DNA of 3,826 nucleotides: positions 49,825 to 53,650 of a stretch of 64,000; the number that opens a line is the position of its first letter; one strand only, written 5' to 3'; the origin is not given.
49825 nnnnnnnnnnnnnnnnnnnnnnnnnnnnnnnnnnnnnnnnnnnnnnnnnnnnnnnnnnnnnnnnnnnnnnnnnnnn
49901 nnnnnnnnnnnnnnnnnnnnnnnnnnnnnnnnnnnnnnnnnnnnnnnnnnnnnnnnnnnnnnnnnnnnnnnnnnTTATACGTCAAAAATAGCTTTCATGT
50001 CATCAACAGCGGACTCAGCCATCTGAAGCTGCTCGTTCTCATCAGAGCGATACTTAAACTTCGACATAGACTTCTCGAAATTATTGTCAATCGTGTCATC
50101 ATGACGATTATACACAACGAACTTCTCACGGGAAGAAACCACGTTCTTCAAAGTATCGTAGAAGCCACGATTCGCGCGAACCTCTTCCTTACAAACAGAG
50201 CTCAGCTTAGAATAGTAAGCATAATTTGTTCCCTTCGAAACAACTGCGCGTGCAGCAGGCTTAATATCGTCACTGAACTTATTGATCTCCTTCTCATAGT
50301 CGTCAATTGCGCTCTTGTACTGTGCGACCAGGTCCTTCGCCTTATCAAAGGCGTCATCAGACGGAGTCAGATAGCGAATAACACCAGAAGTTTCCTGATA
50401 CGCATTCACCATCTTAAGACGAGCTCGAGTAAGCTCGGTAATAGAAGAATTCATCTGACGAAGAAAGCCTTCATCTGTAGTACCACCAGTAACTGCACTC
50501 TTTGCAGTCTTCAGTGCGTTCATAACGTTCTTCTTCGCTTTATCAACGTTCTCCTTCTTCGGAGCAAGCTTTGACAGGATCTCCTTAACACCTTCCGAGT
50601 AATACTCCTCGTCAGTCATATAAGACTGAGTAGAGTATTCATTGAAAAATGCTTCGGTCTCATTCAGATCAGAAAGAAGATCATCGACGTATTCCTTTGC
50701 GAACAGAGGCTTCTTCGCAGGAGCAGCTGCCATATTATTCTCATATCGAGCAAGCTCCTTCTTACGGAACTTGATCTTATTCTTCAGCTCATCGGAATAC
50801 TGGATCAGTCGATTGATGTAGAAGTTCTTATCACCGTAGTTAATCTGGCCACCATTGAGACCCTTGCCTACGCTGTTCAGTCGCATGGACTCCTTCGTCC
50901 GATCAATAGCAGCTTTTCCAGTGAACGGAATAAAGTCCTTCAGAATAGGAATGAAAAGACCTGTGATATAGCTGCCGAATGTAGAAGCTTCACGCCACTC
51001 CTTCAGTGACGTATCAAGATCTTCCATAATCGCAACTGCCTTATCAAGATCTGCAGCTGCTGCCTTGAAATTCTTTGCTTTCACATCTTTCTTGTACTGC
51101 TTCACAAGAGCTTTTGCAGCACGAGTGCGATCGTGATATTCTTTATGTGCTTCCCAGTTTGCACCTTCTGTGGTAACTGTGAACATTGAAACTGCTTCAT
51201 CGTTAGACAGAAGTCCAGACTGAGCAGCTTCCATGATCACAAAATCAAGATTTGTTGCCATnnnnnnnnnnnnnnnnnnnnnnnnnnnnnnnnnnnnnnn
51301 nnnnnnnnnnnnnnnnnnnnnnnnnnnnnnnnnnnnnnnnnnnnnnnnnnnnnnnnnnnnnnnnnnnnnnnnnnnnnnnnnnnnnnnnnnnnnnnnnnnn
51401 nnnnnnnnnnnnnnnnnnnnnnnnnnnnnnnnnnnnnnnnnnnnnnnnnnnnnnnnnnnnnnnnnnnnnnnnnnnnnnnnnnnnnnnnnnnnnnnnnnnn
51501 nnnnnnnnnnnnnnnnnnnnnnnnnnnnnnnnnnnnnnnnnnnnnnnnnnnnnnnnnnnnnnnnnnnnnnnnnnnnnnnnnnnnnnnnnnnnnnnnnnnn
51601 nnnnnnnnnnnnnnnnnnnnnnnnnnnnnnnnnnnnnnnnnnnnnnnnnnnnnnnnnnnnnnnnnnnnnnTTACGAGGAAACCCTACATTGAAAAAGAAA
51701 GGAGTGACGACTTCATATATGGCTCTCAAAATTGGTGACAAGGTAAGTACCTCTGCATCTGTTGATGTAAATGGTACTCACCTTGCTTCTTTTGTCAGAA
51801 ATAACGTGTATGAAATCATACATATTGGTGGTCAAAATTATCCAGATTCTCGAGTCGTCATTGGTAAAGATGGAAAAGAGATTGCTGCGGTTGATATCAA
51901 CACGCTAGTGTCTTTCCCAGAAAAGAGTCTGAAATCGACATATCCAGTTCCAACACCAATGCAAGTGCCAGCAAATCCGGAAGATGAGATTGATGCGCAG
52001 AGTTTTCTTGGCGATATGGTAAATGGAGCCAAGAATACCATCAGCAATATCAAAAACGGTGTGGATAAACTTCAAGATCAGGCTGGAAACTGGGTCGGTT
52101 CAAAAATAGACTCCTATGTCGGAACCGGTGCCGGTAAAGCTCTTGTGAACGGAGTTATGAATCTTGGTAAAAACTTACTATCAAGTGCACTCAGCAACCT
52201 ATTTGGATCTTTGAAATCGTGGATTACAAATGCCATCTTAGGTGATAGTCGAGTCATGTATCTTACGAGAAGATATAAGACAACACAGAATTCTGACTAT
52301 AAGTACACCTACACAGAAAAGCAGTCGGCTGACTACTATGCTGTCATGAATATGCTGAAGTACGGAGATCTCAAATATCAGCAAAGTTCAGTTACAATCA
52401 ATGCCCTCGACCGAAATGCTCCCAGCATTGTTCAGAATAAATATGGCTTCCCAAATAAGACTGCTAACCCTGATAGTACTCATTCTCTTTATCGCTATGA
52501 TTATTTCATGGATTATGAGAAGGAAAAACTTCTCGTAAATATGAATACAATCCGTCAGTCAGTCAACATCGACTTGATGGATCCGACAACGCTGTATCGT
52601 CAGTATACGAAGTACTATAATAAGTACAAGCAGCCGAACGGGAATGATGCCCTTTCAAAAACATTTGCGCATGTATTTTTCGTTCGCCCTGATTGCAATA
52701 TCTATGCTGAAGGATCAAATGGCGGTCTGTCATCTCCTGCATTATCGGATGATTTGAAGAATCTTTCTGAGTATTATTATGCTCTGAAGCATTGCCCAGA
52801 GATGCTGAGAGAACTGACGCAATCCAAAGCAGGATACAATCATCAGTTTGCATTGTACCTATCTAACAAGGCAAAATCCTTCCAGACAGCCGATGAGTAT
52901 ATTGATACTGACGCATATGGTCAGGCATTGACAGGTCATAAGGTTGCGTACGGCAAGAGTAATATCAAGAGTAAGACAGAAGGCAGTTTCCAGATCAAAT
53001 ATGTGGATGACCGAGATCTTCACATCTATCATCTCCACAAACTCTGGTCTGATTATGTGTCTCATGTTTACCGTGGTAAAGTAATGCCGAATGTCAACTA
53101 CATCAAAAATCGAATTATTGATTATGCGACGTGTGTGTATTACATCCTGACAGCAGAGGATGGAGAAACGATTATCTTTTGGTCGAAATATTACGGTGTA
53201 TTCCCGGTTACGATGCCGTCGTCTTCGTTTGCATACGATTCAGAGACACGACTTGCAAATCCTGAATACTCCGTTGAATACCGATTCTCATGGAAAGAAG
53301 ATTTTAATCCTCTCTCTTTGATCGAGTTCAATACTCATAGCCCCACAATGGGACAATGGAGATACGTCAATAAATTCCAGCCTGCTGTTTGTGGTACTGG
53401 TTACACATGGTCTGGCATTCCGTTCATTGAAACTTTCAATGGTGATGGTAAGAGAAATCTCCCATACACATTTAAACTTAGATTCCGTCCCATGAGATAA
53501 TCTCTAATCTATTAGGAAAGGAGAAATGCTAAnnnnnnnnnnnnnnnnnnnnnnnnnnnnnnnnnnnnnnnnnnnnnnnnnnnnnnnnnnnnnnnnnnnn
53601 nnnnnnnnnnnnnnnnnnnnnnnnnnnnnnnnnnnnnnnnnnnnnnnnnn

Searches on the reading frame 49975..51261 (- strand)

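Call 8: search_protein_families(library=pfam, proteins=[window:49975-51261:-], max_evalue=0.1)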
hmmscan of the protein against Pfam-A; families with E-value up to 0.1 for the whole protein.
window:49975-51261:- (428 aa): 1 family
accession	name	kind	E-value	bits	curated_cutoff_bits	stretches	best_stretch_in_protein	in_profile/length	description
PF02561.19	FliS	-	0.052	14.3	26.7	0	53-88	29-64/115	Flagellar protein FliS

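Call 74: search_protein_families(library=phrogs, proteins=[window:49975-51261:-], max_evalue=0.001)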
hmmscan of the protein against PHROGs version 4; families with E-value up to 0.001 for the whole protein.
window:49975-51261:- (428 aa): 0 families

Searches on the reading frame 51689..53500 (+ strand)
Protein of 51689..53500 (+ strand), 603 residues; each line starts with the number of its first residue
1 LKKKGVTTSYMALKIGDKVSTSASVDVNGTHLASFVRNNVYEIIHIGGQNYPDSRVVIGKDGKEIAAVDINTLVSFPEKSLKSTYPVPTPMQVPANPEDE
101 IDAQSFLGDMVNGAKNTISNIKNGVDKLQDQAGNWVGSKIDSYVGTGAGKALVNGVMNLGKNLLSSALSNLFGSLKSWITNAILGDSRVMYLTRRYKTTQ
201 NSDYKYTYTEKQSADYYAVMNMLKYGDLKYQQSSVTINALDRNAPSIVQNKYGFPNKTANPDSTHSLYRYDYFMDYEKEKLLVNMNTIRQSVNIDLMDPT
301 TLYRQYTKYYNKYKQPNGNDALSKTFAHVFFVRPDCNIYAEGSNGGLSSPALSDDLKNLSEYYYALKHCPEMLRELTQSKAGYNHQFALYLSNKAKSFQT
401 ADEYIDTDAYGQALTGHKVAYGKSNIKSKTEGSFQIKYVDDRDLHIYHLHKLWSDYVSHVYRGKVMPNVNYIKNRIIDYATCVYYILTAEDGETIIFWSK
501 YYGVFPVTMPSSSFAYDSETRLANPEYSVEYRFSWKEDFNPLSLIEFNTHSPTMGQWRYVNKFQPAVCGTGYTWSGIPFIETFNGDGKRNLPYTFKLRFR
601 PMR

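Call 7: search_protein_families(library=phrogs, proteins=[window:51689-53500:+], max_evalue=0.001)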
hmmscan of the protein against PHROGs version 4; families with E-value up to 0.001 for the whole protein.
window:51689-53500:+ (603 aa): 2 families
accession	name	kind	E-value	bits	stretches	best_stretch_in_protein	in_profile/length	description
phrog_21400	-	head and packaging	9.7e-40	137.7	1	295-550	11-243/310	virion structural protein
phrog_3196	-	unknown function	8.3e-08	32.7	1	414-534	152-275/356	-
